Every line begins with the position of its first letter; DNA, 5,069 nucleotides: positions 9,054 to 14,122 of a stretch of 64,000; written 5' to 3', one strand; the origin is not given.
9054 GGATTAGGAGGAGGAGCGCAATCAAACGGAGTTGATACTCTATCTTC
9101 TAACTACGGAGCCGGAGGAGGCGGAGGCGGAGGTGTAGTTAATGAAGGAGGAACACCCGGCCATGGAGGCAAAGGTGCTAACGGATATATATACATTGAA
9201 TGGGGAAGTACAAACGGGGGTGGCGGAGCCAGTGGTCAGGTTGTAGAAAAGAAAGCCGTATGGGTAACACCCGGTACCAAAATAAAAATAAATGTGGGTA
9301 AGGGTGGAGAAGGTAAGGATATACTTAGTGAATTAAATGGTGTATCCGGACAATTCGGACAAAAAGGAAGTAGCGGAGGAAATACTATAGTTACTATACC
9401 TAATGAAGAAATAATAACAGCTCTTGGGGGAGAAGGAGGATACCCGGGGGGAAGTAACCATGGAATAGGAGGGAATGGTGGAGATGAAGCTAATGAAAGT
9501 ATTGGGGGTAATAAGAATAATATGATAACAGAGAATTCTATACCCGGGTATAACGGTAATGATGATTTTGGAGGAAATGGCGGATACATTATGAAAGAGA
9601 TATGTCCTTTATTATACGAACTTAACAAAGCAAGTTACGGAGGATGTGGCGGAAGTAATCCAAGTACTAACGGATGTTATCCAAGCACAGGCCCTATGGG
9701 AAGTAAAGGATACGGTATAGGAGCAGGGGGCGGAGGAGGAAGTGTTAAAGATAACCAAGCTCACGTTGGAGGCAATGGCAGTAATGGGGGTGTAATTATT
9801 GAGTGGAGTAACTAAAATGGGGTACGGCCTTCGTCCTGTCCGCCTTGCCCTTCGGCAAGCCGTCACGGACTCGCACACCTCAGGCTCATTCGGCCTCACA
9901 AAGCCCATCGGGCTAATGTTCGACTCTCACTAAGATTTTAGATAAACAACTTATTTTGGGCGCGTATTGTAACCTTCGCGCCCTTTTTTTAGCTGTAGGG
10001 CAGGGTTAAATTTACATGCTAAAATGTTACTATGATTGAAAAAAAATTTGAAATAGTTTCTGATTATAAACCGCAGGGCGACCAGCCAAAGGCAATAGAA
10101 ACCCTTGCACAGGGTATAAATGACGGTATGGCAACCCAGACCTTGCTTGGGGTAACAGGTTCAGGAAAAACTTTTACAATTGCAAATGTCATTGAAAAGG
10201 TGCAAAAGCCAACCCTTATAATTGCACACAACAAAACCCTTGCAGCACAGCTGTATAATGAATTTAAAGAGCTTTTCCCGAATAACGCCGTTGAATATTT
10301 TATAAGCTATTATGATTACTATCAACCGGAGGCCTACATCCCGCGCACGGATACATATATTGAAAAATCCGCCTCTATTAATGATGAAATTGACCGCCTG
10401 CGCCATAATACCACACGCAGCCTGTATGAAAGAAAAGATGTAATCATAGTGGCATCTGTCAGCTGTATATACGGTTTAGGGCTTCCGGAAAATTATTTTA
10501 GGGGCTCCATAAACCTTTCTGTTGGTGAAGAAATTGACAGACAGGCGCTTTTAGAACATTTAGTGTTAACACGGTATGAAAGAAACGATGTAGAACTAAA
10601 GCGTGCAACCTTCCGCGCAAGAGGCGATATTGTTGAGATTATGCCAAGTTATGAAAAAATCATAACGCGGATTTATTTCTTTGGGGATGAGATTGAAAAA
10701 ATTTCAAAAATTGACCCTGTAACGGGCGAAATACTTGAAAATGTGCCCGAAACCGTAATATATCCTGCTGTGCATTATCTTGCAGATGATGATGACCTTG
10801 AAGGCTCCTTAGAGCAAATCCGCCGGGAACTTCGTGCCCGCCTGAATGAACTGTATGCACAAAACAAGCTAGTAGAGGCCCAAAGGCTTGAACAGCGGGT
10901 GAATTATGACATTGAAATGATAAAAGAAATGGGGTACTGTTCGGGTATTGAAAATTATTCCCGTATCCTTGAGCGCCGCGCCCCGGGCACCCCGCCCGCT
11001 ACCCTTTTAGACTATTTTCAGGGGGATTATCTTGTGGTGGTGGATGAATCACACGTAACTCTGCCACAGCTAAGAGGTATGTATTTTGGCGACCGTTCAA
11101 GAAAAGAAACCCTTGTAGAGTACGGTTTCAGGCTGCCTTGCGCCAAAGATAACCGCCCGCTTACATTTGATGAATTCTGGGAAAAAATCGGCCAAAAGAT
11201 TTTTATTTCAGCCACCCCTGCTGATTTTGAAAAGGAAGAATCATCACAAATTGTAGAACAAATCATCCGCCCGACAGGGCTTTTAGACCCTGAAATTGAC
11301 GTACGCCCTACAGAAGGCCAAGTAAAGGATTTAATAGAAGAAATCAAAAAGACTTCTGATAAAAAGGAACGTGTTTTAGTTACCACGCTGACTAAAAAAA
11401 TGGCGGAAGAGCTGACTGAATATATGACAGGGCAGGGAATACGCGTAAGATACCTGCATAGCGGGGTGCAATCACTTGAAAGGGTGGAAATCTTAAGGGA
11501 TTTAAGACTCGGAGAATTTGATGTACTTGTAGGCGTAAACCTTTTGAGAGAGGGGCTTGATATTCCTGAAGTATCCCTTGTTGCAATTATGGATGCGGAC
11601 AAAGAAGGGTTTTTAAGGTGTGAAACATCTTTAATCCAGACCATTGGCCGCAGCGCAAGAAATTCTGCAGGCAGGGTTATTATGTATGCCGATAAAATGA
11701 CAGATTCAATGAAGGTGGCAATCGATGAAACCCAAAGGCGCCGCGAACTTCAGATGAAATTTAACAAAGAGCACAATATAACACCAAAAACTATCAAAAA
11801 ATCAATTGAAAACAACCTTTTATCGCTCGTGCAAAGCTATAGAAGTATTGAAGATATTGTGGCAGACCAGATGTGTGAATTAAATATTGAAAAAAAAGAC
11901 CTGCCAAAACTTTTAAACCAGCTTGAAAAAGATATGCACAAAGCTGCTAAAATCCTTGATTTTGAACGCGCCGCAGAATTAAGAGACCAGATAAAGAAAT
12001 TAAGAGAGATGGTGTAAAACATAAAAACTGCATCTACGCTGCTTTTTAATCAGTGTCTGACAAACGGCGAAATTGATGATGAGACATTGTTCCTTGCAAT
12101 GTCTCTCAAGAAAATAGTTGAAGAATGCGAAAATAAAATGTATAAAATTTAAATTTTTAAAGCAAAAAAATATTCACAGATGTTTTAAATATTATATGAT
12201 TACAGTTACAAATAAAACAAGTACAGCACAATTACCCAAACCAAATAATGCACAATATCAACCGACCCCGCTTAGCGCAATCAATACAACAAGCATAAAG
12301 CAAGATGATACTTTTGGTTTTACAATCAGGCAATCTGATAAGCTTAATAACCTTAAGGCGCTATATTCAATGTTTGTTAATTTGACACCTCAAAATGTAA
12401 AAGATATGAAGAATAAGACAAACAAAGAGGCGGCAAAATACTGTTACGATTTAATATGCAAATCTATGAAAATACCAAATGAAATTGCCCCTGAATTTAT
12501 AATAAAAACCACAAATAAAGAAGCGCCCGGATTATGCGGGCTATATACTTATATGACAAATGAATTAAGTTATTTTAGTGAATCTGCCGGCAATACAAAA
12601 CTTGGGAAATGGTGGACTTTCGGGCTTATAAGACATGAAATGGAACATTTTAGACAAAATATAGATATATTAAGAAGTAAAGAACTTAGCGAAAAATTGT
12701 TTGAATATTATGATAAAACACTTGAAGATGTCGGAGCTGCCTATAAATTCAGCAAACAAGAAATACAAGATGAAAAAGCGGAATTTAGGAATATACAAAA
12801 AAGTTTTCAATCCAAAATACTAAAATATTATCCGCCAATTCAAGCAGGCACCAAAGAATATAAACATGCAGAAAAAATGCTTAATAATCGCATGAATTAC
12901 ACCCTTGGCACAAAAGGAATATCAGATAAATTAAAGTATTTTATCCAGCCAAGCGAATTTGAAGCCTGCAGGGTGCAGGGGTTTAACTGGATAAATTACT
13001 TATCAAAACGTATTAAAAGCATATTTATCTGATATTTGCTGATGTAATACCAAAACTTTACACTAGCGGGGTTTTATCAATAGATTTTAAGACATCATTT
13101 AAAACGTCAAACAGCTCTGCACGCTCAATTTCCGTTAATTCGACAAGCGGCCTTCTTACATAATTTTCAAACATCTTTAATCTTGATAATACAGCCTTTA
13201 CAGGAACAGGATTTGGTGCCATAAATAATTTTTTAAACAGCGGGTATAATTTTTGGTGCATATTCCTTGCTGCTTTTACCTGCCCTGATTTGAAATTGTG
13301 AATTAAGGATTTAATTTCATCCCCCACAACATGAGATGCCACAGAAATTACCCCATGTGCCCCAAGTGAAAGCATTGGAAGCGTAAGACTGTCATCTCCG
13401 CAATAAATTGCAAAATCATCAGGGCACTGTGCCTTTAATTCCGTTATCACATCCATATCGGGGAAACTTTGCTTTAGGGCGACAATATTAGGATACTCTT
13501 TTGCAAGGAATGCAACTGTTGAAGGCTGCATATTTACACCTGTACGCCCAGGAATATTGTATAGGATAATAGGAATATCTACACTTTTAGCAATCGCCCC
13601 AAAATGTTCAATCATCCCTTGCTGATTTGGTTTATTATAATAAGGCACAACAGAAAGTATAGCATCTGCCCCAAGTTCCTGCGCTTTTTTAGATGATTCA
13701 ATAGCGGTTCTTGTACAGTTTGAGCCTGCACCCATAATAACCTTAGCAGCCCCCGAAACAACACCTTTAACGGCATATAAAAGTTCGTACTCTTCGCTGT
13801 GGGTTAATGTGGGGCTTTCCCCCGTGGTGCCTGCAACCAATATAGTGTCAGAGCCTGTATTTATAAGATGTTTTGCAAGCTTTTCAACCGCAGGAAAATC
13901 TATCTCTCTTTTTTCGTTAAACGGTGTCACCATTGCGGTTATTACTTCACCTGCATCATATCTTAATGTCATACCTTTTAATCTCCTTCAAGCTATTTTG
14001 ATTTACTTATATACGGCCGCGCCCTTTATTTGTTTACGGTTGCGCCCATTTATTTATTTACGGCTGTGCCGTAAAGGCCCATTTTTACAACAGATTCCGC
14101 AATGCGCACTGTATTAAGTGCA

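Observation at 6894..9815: Orphan 973-aa 'modular prepilin': a class-III pilin leader fused to several polyglycine-rich modules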

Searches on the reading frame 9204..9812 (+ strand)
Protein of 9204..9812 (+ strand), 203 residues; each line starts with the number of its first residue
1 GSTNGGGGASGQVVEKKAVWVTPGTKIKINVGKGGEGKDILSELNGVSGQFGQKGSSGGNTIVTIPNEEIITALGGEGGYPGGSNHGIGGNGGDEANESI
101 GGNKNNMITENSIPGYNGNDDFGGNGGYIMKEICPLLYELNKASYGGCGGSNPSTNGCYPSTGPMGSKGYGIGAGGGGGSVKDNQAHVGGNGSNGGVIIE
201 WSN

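Call 43: search_protein_families(library=pfam, proteins=[window:9204-9812:+], max_evalue=1)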
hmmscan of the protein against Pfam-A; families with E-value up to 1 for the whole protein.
window:9204-9812:+ (203 aa): 1 family
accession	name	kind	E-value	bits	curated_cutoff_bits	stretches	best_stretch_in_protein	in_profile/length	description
PF21722.4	Gly_rich_2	-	3e-09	37.7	24.3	1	3-201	34-225/226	Glycine-rich domain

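Call 73: predict_structure(alignment_id=A2)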
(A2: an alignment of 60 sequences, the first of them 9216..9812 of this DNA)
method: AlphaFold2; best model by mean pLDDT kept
length: 199 residues; sequences in the alignment: 60
mean_pLDDT: 88.6   pTM: 0.84
mean pLDDT of the five models: 88.6, 88.3, 87.3, 86.4, 84.2
residues with pLDDT >= 90: 136; 70-90: 47; 50-70: 5; < 50: 11
segments of 3 or more residues with pLDDT < 50: 92-102
pLDDT, mean of each block of 10 residues (from residue 1): 95 84 95 96 94 96 90 92 82 44 75 94 93 88 93 87 96 95 97 88
secondary structure, 60 per line:
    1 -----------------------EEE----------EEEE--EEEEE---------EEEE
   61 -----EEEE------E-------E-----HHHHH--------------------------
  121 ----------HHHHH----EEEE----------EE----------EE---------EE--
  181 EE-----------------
elements in order: E24-26 E37-40 E43-47 E57-60 E66-69 H90-94 H131-135 E140-143

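Call 76: fold_search(model_id=the predicted structure, library=pdb)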
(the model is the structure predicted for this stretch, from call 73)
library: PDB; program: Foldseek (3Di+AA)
matches with E <= 10: 91; with E <= 0.001: 0
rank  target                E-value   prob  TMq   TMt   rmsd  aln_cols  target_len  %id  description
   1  9d93_Qb               6.0e-02  0.69  0.31  0.28   9.1       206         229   22  Mycobacteriophage Bxb1 tail tip - Composite map and model (released 2024-09-25)
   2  7of5_x                3.0e+00  0.11  0.14  0.18   4.2        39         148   23  Structure of a human mitochondrial ribosome large subunit assembly intermediate in complex with MTERF4-NSUN4 and GTPBP (released 2021-06-09)
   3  9a2y_MODEL_1_A        3.5e+00  0.02  0.14  0.10  19.5       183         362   15  Model of E. coli OmpF by in-cell photo-crosslinking MS and deep learning (released 2023-02-24)
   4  9mr7_B                3.5e+00  0.01  0.06  0.06  13.3        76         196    9  Genetiocally detoxified pertussis toxin in complex with hu1B7 Fab and hu11E6 Fab (released 2025-04-16)
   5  9i9z_B                3.6e+00  0.02  0.09  0.11  10.6        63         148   21  LpDE from Escherichia coli (released 2025-12-10)
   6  7fdp_A                4.0e+00  0.02  0.08  0.05  19.9       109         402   13  Crystal structure of PirB insecticidal protein from Photorhabdus akhurstii (released 2022-07-20)
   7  3op2_A                4.3e+00  0.04  0.12  0.07   8.2        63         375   14  Crystal structure of putative mandelate racemase from Bordetella bronchiseptica RB50 complexed with 2-oxoglutarate/pho (released 2010-09-15)
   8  4es5_D                4.3e+00  0.01  0.07  0.07  15.6        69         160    9  Crystal structure of the cap-binding domain of polymerase basic protein 2 from influenza virus A/Bar-headed Gs/Qinghai (released 2013-03-06)
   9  7lir_A                4.5e+00  0.11  0.18  0.11   5.5        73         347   15  Structure of the invertebrate ALK GRD (released 2021-11-24)
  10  9ia2_B                4.5e+00  0.02  0.10  0.11   9.2        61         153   21  LpDEM from Escherichia coli (released 2025-12-10)
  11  7zi4_D                4.5e+00  0.02  0.06  0.04  12.7        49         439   12  Cryo-EM structure of the human INO80 complex bound to a WT nucleosome (released 2023-04-19)
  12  6jdg_A                4.5e+00  0.01  0.07  0.10  12.1        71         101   15  Complexed crystal structure of PaSSB with ssDNA dT20 at 2.39 angstrom resolution (released 2019-12-11)
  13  1gfn                  4.7e+00  0.01  0.13  0.09  17.8       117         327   13  OMPF PORIN DELETION (MUTANT DELTA 109-114) (released 1996-12-07)
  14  1fv2_A                5.0e+00  0.01  0.07  0.04  16.9        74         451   11  The Hc fragment of tetanus toxin complexed with an analogue of its ganglioside receptor GT1B (released 2001-09-05)
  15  9ca7_H                5.2e+00  0.02  0.07  0.04  12.3        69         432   10  Cryo-EM structure of human SRCAP-nucleosome complex in the fully-engaged state (composite structure) (released 2025-06-18)
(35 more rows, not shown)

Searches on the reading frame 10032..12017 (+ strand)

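Call 9: search_protein_families(library=pfam, proteins=[window:10032-12017:+], max_evalue=0.001)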
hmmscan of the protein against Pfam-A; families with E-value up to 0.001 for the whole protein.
window:10032-12017:+ (661 aa): 6 families
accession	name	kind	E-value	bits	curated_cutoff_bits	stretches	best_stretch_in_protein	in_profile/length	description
PF17757.6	UvrB_inter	-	6.5e-31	106.7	22.9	1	160-249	1-91/91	UvrB interaction domain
PF12344.14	UvrB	-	7.2e-24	83.8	27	1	551-592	1-42/43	Ultra-violet resistance protein B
PF00271.37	Helicase_C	-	7.2e-21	75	23.5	1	431-544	3-109/110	Helicase conserved C-terminal domain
PF04851.21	ResIII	-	5.8e-13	49.5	22.5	1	13-140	3-131/164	Type III restriction enzyme, res subunit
PF02151.25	UVR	-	2.1e-11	43.6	21.5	1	626-659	2-35/36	UvrB/uvrC motif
PF00270.35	DEAD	-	8.2e-07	29.3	26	1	18-88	4-77/167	DEAD/DEAH box helicase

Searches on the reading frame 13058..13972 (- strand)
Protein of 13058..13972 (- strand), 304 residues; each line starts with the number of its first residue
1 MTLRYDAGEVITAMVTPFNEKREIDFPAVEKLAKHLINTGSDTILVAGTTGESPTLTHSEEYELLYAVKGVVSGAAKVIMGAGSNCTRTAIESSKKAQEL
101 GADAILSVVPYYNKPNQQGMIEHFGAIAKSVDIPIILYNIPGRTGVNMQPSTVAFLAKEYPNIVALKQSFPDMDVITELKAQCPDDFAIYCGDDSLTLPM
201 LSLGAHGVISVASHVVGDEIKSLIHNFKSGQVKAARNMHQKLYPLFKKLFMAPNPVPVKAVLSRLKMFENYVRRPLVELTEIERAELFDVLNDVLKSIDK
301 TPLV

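Call 9: search_protein_families(library=pfam, proteins=[window:13058-13972:-], max_evalue=0.001)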
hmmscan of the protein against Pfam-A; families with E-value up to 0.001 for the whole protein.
window:13058-13972:- (304 aa): 1 family
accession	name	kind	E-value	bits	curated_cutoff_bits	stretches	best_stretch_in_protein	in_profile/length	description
PF00701.28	DHDPS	-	1.6e-95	319.6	22.1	1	8-291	3-286/289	Dihydrodipicolinate synthetase family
